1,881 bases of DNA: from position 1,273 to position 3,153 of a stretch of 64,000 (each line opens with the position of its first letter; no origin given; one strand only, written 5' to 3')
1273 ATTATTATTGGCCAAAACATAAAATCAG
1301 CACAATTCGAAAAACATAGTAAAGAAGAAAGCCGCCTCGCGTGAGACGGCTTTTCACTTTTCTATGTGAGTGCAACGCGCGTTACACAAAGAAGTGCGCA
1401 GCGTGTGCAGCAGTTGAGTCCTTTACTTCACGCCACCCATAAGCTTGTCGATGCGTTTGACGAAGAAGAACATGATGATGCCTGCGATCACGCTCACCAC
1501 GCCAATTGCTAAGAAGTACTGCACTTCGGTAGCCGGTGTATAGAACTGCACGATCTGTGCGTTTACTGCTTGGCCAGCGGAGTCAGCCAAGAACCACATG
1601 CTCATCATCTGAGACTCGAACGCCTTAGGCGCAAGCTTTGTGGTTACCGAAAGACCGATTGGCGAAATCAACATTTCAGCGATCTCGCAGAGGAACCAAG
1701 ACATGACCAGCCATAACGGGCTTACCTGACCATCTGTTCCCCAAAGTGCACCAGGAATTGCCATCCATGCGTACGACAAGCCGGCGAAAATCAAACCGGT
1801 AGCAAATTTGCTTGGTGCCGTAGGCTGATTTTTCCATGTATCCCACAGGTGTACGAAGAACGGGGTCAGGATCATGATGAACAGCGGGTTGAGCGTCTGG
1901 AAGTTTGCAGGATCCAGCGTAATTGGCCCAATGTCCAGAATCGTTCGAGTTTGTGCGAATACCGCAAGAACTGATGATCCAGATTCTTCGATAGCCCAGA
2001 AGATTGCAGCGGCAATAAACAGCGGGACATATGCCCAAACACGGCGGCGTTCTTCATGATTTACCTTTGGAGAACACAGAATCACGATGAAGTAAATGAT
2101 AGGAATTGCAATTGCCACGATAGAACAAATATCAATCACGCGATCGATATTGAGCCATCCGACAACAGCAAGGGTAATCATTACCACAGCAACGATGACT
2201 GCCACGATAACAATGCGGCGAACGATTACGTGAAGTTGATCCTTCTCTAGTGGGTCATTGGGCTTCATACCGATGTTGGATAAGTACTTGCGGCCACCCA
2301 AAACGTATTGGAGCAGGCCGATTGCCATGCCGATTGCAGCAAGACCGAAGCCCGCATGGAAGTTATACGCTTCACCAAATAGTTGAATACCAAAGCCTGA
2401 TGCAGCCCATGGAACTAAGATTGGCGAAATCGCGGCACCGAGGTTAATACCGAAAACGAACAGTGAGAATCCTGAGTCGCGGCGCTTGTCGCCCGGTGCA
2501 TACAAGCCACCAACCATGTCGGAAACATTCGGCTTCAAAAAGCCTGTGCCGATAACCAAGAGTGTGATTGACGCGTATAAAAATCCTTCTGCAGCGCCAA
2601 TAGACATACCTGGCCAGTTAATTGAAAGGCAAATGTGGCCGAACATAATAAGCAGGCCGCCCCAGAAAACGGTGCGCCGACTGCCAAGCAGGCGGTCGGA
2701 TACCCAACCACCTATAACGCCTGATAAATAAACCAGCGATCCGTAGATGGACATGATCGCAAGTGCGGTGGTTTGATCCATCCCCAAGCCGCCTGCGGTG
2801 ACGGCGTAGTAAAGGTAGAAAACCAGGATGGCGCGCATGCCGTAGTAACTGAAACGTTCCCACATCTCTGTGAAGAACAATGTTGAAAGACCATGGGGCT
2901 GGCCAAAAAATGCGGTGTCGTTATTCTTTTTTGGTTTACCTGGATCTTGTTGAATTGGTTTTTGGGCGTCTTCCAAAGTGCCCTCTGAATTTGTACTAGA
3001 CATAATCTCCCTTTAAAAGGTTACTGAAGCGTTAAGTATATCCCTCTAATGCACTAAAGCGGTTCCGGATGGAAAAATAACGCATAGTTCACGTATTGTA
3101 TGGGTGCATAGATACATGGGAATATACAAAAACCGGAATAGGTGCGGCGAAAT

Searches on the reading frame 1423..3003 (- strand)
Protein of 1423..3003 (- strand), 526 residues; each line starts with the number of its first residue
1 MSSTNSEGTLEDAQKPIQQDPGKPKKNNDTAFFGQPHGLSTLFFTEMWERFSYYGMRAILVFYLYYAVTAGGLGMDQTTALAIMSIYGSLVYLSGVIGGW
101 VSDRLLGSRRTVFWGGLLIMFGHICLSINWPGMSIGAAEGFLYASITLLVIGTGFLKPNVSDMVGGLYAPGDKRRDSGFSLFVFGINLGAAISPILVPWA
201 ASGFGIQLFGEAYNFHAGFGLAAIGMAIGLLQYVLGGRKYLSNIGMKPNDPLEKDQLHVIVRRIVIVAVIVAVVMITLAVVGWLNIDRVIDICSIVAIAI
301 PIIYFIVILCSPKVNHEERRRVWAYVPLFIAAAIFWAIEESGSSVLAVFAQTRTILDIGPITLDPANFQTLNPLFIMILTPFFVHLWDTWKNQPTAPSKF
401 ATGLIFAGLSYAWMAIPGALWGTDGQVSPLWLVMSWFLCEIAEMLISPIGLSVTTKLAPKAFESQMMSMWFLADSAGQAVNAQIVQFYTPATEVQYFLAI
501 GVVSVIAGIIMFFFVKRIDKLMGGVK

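Call 8: find_encoding_contigs(protein=window:1423-3003:-, flank=10000, max_places=8)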
Protein window:1423-3003:- (526 aa): 1 contig read that carries it; 1 place shown.
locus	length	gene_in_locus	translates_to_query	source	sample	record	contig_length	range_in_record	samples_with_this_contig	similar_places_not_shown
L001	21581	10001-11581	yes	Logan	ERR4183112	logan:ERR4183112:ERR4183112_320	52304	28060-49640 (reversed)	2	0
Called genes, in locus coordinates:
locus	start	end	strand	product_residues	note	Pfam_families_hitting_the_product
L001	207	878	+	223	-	PF01183:Glyco_hydro_25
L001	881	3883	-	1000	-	-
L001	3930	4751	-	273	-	PF01209:Ubie_methyltran (faint), PF08241:Methyltransf_11 (faint), PF08242:Methyltransf_12 (faint), PF13649:Methyltransf_25 (faint), PF13847:Methyltransf_31 (weak)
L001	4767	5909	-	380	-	PF01145:Band_7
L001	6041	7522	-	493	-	PF00209:SNF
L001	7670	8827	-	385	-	PF07690:MFS_1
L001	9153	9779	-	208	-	PF03193:RsgA_GTPase (faint), PF02421:FeoB_N, PF00350:Dynamin_N (faint), PF01926:MMR_HSR1, PF00009:GTP_EFTU (weak)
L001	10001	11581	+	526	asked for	PF07690:MFS_1, PF00854:PTR2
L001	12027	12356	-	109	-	PF20803:PaaX_M (weak), PF09827:CRISPR_Cas2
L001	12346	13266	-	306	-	PF01867:Cas_Cas1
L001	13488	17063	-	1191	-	PF18470:Cas9_a, PF01844:HNH, PF13395:HNH_4 (weak), PF14279:HNH_5, PF18541:RuvC_III, PF17893:Cas9_b_hairpin, PF17894:Cas9_Topo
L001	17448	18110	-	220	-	PF00440:TetR_N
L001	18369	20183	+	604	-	PF00890:FAD_binding_2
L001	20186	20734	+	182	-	PF14522:Cytochrome_C7 (faint), PF14537:Cytochrom_c3_2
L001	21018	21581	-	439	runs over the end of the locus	PF07690:MFS_1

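Call 13: search_solved_structures(query=L001:13488-17063:-, max_evalue=0.001)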
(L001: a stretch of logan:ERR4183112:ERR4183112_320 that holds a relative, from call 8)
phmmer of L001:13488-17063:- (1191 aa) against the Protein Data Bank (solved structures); distinct sequences matched with E-value up to 0.001: 21.
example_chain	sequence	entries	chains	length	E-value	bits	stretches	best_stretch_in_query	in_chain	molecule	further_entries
4ogc_A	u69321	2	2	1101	4.4e-194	650.9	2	262-1176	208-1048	HNH endonuclease domain protein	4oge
6joo_A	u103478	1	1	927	9.4e-166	557.1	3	764-1176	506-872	CRISPR-associated protein,CRISPR-associated endonuclease Cas9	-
8d2k_A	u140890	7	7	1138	1.8e-109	370.6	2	241-1176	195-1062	CRISPR-associated endonuclease, Csn1 family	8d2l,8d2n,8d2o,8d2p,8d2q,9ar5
6wbr_A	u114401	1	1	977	2.8e-80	274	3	241-579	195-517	CRISPR-associated endonuclease, Csn1 family,CRISPR-associated endonuclease, Csn1 family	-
6wc0_A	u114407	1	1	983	2.9e-80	273.9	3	241-579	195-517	CRISPR-associated endonuclease, Csn1 family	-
8ja0_A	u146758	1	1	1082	2.3e-09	39.1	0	564-777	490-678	CRISPR-associated endonuclease Cas9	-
6kc8_A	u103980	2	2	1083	2.3e-09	39.1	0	564-777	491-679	CRISPR-associated endonuclease Cas9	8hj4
6jdq_A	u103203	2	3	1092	3e-09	38.7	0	567-777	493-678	CRISPR-associated endonuclease Cas9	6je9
8w2z_A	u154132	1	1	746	1.8e-08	36.1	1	649-706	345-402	HNH nuclease domain-containing protein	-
8zq9_B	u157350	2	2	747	1.8e-08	36.1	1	649-706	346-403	a protein | HNH nuclease domain-containing protein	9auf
8w2s_A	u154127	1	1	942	2.5e-08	35.7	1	649-706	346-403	HNH nuclease domain-containing protein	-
9lgi_A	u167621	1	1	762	5.2e-08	34.6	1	644-706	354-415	HNH nuclease domain-containing protein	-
6jdv_A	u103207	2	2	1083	5.8e-08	34.5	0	5-160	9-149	CRISPR-associated endonuclease Cas9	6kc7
9k32_A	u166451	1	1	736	8.4e-08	34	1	654-706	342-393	HNH nuclease domain-containing protein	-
21dz_A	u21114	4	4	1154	2.4e-07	32.5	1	546-907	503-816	CRISPR-associated endonuclease Cas9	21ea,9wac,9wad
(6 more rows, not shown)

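Call 14: find_related_loci(query=L001:13488-17063:-, collection=genome_contigs, flank=10000)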
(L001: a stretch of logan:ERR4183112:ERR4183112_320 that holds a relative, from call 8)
Query L001:13488-17063:- (1191 aa) in genome_contigs; peptide patterns used: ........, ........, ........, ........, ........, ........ (x = any residue, [..] = any of these).
6 stretches matched a pattern, but none encodes a relative of the query by tblastn (E <= 1e-3).

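Call 15: find_homologous_proteins(query=L001:13488-17063:-, max_evalue=1e-30)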
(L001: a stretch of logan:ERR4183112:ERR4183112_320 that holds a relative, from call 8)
Query L001:13488-17063:- (1191 aa): 749 proteins with E <= 1e-30 among 8000 candidates; the best 120 are listed.
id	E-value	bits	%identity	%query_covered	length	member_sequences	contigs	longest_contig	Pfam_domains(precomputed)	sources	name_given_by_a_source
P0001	0.0e+0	2760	100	100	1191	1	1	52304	PF17894.8,PF17893.8,PF13395.13,PF01844.30,PF18470.7,PF14279.13,PF18541.8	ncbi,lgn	-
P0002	0.0e+0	1418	55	99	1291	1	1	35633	PF17894.8,PF17893.8,PF18525.8,PF13395.13,PF01844.30,PF18470.7,PF14279.13,PF18541.8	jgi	-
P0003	0.0e+0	1403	56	100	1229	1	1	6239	PF17894.8,PF17893.8,PF18525.8,PF01844.30,PF18470.7,PF14279.13,PF18541.8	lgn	-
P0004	0.0e+0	1389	55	99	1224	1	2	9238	PF17894.8,PF17893.8,PF18525.8,PF01844.30,PF18470.7,PF14279.13,PF18541.8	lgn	-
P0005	0.0e+0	1366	53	100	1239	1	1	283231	PF17894.8,PF17893.8,PF18525.8,PF01844.30,PF18470.7,PF14279.13,PF18541.8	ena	-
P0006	0.0e+0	1364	55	99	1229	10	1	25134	PF17894.8,PF17893.8,PF18525.8,PF01844.30,PF18470.7,PF14279.13,PF18541.8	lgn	-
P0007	0.0e+0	1359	54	100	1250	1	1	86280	PF17894.8,PF17893.8,PF18525.8,PF01844.30,PF18470.7,PF14279.13,PF18541.8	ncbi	-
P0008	0.0e+0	1349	54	99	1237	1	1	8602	PF17894.8,PF17893.8,PF18525.8,PF01844.30,PF18470.7,PF14279.13,PF18541.8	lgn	-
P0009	0.0e+0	1348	54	99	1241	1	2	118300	PF17894.8,PF17893.8,PF18525.8,PF01844.30,PF18470.7,PF14279.13,PF18541.8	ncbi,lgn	-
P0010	0.0e+0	1291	52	100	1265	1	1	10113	PF17894.8,PF17893.8,PF18525.8,PF01844.30,PF18470.7,PF14279.13,PF18541.8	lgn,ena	-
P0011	0.0e+0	1278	53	99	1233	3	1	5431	PF17894.8,PF17893.8,PF18525.8,PF01844.30,PF18470.7,PF14279.13,PF18541.8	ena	-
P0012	0.0e+0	1266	52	98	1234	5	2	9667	PF17894.8,PF17893.8,PF18525.8,PF01844.30,PF18470.7,PF14279.13,PF18541.8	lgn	-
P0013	0.0e+0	1258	51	99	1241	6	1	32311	PF17894.8,PF17893.8,PF18525.8,PF01844.30,PF18470.7,PF14279.13,PF18541.8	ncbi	ncbi:MAG: HNH endonuclease [Gordonibacter sp.]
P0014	0.0e+0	1256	51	98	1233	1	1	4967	PF17894.8,PF17893.8,PF18525.8,PF01844.30,PF18470.7,PF14279.13,PF18541.8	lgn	-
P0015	0.0e+0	1253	52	98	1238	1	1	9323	PF17894.8,PF17893.8,PF18525.8,PF01844.30,PF18470.7,PF14279.13,PF18541.8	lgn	-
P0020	0.0e+0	1183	50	96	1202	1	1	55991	PF17894.8,PF17893.8,PF18525.8,PF01844.30,PF18470.7,PF14279.13,PF18541.8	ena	-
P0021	0.0e+0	1157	48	98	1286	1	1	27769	PF17894.8,PF17893.8,PF18525.8,PF13395.13,PF01844.30,PF18470.7,PF14279.13,PF18541.8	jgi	jgi:CRISPR-associated endonuclease Csn1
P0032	3.9e-297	1007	45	99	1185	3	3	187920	PF17894.8,PF17893.8,PF18525.8,PF01844.30,PF18470.7,PF14279.13,PF18541.8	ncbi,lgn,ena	-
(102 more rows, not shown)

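Call 19: find_encoding_contigs(protein=P0002, flank=10000, max_places=2)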
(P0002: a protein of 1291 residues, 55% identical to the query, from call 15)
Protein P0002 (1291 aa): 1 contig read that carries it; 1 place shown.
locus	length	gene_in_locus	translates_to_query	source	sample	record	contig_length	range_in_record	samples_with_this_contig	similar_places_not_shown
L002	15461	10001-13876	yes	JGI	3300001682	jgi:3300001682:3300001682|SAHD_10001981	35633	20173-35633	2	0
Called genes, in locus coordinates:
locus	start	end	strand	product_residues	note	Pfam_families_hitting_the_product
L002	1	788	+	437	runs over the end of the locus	PF00009:GTP_EFTU, PF01926:MMR_HSR1, PF02421:FeoB_N, PF04548:AIG1 (weak), PF00009:GTP_EFTU, PF02421:FeoB_N, PF01926:MMR_HSR1, PF14714:KH_dom-like, +5 more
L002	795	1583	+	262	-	PF02660:G3P_acyltransf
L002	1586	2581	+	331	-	PF01210:NAD_Gly3P_dh_N, PF02558:ApbA, PF03807:F420_oxidored (faint), PF07479:NAD_Gly3P_dh_C, PF20618:GPD_NAD_C_bact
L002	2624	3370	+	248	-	PF00834:Ribul_P_3_epim, PF00215:OMPdecase (faint)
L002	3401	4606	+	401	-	PF00266:Aminotran_5, PF01212:Beta_elim_lyase (faint)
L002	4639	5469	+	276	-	PF02811:PHP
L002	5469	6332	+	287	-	PF01784:DUF34_NIF3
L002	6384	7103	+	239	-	PF13863:DUF4200 (weak), PF24481:CT398_CC, PF02591:Zn_ribbon_9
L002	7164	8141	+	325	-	PF00075:RNase_H, PF13456:RVT_3, PF01242:PTPS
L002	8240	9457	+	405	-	PF02441:Flavoprotein, PF04127:DFP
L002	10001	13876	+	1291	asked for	PF18470:Cas9_a, PF01844:HNH, PF13395:HNH_4 (faint), PF14279:HNH_5 (weak), PF18541:RuvC_III, PF17893:Cas9_b_hairpin, PF17894:Cas9_Topo, PF18525:Cas9_C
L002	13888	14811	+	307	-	PF01867:Cas_Cas1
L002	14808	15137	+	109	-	PF09827:CRISPR_Cas2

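Call 20: find_encoding_contigs(protein=P0005, flank=10000, max_places=2)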
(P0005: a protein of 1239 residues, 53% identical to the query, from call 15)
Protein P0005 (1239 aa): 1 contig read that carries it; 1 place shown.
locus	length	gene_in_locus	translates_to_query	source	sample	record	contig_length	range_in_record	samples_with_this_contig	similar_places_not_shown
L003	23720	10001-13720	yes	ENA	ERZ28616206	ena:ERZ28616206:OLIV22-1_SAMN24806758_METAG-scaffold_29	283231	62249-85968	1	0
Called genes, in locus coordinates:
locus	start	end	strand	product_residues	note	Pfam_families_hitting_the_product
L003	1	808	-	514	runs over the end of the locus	PF00324:AA_permease, PF13520:AA_permease_2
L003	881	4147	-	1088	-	PF02687:FtsX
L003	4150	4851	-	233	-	PF00005:ABC_tran, PF13304:AAA_21 (faint)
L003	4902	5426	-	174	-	PF19620:DUF6125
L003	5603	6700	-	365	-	PF12773:DZR (weak), PF13240:Zn_Ribbon_1, PF13248:Zn_ribbon_3 (weak)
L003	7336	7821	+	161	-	PF04542:Sigma70_r2, PF08281:Sigma70_r4_2, PF04545:Sigma70_r4 (weak)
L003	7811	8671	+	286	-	PF23750:RsgI_M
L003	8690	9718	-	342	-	PF00248:Aldo_ket_red, PF13534:Fer4_17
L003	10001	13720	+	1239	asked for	PF18470:Cas9_a, PF01844:HNH, PF14279:HNH_5, PF18541:RuvC_III, PF17893:Cas9_b_hairpin, PF17894:Cas9_Topo, PF18525:Cas9_C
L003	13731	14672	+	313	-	PF01867:Cas_Cas1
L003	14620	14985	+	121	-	PF20803:PaaX_M (faint), PF09827:CRISPR_Cas2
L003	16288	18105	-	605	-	PF00664:ABC_membrane, PF00005:ABC_tran, PF13401:AAA_22 (faint)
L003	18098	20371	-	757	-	PF00664:ABC_membrane, PF00005:ABC_tran, PF02463:SMC_N (faint)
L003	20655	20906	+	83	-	-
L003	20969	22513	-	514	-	PF00083:Sugar_tr, PF07690:MFS_1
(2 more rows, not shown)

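Call 21: find_encoding_contigs(protein=P0007, flank=10000, max_places=2)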
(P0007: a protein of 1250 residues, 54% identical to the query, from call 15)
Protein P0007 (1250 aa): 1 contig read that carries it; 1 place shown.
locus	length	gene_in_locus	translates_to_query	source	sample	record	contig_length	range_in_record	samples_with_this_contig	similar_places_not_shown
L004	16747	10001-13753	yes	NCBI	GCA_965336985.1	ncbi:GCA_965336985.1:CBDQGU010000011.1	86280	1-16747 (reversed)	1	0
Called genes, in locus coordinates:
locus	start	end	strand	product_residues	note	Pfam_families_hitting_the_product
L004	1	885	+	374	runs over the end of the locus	PF13450:NAD_binding_8, PF03275:GLF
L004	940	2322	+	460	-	PF00082:Peptidase_S8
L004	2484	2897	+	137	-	PF00582:Usp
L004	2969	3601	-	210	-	PF13483:Lactamase_B_3, PF12706:Lactamase_B_2 (faint)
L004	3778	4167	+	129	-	PF00072:Response_reg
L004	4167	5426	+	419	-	PF00871:Acetate_kinase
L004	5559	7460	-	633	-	PF02518:HATPase_c (weak), PF13589:HATPase_c_3, PF00183:HSP90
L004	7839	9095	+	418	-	PF08245:Mur_ligase_M, PF02875:Mur_ligase_C, PF27239:FOL3_C (faint)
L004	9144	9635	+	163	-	PF17032:Zn_ribbon_15 (faint), PF13248:Zn_ribbon_3 (faint), PF12773:DZR, PF13240:Zn_Ribbon_1 (faint)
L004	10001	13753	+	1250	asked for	PF18470:Cas9_a, PF01844:HNH, PF14279:HNH_5, PF18541:RuvC_III, PF17893:Cas9_b_hairpin, PF17894:Cas9_Topo, PF18525:Cas9_C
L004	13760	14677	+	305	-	PF01867:Cas_Cas1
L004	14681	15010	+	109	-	PF20803:PaaX_M (weak), PF09827:CRISPR_Cas2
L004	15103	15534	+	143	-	PF13560:HTH_31 (faint), PF01381:HTH_3 (weak)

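Call 22: find_encoding_contigs(protein=P0009, flank=10000, max_places=2)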
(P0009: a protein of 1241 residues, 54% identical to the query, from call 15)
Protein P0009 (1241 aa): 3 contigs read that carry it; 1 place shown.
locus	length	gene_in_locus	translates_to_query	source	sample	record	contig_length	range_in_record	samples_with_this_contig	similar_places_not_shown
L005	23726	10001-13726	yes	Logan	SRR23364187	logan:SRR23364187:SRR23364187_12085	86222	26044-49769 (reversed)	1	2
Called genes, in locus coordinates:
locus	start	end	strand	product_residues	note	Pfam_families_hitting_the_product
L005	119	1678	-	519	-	PF00324:AA_permease, PF13520:AA_permease_2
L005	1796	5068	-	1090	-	PF28019:HmpF (faint), PF02687:FtsX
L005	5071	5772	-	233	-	PF00005:ABC_tran, PF13304:AAA_21 (faint)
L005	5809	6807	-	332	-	PF13240:Zn_Ribbon_1, PF05808:Podoplanin (weak)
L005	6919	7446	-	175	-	PF19620:DUF6125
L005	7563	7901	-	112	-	PF11756:YgbA_NO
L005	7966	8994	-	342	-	PF00248:Aldo_ket_red, PF13534:Fer4_17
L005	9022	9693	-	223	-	-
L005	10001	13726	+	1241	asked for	PF18470:Cas9_a, PF01844:HNH, PF14279:HNH_5, PF18541:RuvC_III, PF17893:Cas9_b_hairpin, PF17894:Cas9_Topo, PF18525:Cas9_C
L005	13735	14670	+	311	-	PF01867:Cas_Cas1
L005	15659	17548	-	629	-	PF00004:AAA (faint), PF00664:ABC_membrane, PF00005:ABC_tran, PF13401:AAA_22 (faint)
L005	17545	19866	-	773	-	PF00664:ABC_membrane, PF00005:ABC_tran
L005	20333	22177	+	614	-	PF07992:Pyr_redox_2, PF13450:NAD_binding_8 (faint), PF13738:Pyr_redox_3, PF00070:Pyr_redox, PF02852:Pyr_redox_dim, PF00581:Rhodanese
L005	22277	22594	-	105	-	PF01381:HTH_3, PF13560:HTH_31 (faint)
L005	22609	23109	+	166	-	-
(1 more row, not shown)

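Call 29: find_related_loci(query=A1, collection=metagenome_contigs, flank=10000)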
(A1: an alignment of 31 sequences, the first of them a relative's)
Query A1 (1191 aa) in metagenome_contigs; peptide patterns used: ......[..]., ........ (x = any residue, [..] = any of these).
600 stretches matched a pattern (row limit reached: there are more); 142 encode a relative of the query (tblastn E <= 1e-3); the best 80 are kept; 80 distinct loci.
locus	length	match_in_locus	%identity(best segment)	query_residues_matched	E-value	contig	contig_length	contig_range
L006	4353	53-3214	47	86-1174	0e+0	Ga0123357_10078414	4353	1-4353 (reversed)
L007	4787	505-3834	45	6-1174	0e+0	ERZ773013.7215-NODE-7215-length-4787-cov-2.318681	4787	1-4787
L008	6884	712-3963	40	7-1174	0e+0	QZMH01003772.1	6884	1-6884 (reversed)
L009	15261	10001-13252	39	7-1174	0e+0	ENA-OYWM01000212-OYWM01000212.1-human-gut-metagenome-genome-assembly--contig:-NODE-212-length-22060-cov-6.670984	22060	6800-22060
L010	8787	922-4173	39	7-1174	0e+0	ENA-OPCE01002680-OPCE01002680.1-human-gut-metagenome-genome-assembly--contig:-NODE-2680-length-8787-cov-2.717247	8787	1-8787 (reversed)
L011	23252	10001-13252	39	7-1174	0e+0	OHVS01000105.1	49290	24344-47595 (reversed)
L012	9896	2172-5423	39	7-1174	0e+0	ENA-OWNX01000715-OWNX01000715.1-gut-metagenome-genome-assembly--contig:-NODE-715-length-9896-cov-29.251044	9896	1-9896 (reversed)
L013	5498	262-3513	39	7-1174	0e+0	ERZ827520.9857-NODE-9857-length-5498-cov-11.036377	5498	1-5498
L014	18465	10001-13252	39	7-1174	0e+0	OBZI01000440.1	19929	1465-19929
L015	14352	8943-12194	39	7-1174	0e+0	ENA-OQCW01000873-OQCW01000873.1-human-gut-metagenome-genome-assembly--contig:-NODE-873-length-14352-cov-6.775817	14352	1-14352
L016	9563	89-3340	39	7-1174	0e+0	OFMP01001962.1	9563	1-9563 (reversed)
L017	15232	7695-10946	39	7-1174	0e+0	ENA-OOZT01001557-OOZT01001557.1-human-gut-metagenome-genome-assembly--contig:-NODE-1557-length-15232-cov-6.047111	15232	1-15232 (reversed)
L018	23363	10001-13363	39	6-1190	0e+0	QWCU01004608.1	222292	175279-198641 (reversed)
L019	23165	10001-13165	39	7-1174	0e+0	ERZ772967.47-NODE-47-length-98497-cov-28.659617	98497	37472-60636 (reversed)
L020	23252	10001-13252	39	7-1174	0e+0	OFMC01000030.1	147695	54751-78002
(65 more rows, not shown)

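Call 55: list_cluster_members(proteins=[P0001])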
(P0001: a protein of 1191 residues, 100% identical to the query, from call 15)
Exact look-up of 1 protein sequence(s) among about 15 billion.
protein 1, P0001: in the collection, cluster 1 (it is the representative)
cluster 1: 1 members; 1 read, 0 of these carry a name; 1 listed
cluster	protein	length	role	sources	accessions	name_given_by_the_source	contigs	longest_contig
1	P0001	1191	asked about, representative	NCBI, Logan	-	-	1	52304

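Call 60: find_encoding_contigs(protein=P0006, flank=10000, max_places=1)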
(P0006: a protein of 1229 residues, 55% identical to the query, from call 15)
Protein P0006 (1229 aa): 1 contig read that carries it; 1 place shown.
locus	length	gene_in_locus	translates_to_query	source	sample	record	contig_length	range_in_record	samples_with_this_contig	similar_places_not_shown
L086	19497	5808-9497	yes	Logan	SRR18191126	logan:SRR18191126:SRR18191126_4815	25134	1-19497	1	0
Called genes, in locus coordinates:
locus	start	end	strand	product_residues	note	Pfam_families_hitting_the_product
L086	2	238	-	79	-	?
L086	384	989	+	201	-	PF00149:Metallophos, PF12850:Metallophos_2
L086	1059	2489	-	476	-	-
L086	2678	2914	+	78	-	-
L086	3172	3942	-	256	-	PF01987:AIM24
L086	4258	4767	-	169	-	-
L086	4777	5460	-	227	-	PF01613:Flavin_Reduct, PF23458:DUF7130 (faint), PF21349:RUBY_RBDX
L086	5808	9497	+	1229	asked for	PF18470:Cas9_a, PF01844:HNH, PF14279:HNH_5, PF18541:RuvC_III, PF17893:Cas9_b_hairpin, PF17894:Cas9_Topo, PF18525:Cas9_C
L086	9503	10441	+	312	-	PF01867:Cas_Cas1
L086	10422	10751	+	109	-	PF20803:PaaX_M (weak), PF09827:CRISPR_Cas2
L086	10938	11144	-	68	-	-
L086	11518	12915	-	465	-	PF01266:DAO (faint), PF03486:HI0933_like (faint), PF07992:Pyr_redox_2 (faint), PF12831:FAD_oxidored (faint), PF13454:NAD_binding_9 (faint), PF00890:FAD_binding_2, PF21688:FAD-depend_C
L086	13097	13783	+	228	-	PF01613:Flavin_Reduct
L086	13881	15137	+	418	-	PF07690:MFS_1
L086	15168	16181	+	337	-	PF00126:HTH_1, PF03466:LysR_substrate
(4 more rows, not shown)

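Call 61: find_encoding_contigs(protein=P0013, flank=10000, max_places=1)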
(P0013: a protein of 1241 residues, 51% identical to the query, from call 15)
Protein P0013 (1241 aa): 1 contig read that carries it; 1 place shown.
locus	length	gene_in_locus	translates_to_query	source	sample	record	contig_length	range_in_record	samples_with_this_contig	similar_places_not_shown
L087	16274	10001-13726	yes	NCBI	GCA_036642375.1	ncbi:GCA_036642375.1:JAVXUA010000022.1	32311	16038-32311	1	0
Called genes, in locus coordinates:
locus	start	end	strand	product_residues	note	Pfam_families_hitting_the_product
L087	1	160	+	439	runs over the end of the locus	-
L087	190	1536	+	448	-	-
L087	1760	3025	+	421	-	PF00438:S-AdoMet_synt_N, PF02772:S-AdoMet_synt_M, PF02773:S-AdoMet_synt_C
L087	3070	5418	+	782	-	PF17764:PriA_3primeBD, PF00270:DEAD, PF04851:ResIII, PF18319:Zn_ribbon_PriA, PF00271:Helicase_C (weak), PF18074:PriA_C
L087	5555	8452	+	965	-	PF00497:SBP_bac_3 (weak), PF00512:HisKA, PF02518:HATPase_c, PF00072:Response_reg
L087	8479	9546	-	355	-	PF00768:Peptidase_S11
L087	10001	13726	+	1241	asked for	PF18470:Cas9_a, PF01844:HNH, PF14279:HNH_5 (weak), PF18541:RuvC_III, PF17893:Cas9_b_hairpin, PF17894:Cas9_Topo, PF18525:Cas9_C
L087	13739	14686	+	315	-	PF01867:Cas_Cas1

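Call 62: find_encoding_contigs(protein=P0020, flank=10000, max_places=1)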
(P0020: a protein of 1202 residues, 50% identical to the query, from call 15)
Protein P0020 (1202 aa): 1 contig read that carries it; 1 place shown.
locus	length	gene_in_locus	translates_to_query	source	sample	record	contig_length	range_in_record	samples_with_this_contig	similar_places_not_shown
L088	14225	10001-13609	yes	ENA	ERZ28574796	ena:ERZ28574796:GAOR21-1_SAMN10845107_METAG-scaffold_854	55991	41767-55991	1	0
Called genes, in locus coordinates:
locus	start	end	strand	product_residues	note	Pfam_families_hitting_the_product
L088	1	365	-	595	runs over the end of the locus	PF00890:FAD_binding_2, PF01266:DAO (faint), PF12831:FAD_oxidored (faint)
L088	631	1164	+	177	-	-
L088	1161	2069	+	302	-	PF00196:GerE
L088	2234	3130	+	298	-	PF00126:HTH_1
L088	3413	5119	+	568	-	PF00890:FAD_binding_2, PF01266:DAO (weak), PF12831:FAD_oxidored (weak)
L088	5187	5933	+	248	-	PF13577:SnoaL_4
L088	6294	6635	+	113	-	-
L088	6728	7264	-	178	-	PF13302:Acetyltransf_3, PF00583:Acetyltransf_1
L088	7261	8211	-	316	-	PF05661:DUF808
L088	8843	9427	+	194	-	PF03352:Adenine_glyco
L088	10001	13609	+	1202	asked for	PF18470:Cas9_a, PF01844:HNH, PF14279:HNH_5 (weak), PF18541:RuvC_III, PF17893:Cas9_b_hairpin, PF17894:Cas9_Topo, PF18525:Cas9_C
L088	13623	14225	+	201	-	?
